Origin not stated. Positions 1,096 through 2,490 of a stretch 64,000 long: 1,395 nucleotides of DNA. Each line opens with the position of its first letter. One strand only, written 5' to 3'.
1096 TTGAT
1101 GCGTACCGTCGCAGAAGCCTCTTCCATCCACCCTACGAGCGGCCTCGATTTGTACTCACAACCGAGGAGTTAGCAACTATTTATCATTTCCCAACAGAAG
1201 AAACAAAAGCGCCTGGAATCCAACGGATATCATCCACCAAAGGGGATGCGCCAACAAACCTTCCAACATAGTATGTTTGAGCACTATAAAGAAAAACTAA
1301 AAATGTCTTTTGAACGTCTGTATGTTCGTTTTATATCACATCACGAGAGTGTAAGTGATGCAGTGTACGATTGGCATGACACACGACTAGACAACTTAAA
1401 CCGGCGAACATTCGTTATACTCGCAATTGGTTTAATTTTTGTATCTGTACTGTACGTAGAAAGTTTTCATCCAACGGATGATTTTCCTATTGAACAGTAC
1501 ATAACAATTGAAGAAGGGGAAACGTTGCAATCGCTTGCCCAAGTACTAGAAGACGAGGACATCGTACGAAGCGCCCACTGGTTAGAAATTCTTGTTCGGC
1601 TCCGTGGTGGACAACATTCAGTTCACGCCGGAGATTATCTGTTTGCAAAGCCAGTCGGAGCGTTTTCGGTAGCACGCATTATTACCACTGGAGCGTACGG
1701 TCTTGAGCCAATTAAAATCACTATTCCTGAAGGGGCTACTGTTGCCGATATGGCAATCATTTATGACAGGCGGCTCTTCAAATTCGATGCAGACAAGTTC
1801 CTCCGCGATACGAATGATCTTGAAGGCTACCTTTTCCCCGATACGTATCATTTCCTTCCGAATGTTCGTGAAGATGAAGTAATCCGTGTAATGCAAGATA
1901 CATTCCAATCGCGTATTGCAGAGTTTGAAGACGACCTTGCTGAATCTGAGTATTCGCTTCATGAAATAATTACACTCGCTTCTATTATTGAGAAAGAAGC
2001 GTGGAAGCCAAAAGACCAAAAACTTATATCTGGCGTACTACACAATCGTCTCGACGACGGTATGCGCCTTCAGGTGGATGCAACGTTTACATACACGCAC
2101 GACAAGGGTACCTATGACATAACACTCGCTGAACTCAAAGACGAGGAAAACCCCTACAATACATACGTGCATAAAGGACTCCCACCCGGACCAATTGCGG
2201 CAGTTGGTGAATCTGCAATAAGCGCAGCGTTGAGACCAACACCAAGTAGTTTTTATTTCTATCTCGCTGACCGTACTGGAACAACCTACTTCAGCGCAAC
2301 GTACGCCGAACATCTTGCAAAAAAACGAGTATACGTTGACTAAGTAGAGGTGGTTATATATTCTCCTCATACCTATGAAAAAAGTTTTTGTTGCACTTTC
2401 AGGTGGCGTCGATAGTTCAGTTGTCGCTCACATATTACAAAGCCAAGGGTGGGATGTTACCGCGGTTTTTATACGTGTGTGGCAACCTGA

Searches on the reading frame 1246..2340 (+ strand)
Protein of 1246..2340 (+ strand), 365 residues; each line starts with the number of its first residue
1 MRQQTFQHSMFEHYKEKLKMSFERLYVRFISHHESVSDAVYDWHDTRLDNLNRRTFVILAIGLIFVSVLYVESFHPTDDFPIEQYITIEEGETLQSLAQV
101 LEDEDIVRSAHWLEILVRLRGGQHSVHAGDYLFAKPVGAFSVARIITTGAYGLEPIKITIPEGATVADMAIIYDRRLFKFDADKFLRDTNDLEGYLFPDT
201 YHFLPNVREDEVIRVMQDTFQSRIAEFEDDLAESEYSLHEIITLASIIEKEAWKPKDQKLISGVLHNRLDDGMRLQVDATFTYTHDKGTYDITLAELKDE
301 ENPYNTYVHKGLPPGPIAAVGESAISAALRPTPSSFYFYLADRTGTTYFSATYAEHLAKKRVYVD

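Call 61: search_protein_families(library=pfam, proteins=[window:1246-2340:+], max_evalue=0.001)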
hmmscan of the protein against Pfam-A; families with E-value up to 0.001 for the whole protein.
window:1246-2340:+ (365 aa): 1 family
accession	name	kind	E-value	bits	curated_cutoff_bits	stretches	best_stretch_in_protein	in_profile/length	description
PF02618.21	YceG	-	2.5e-75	253.9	32.4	1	86-360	1-273/275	YceG-like family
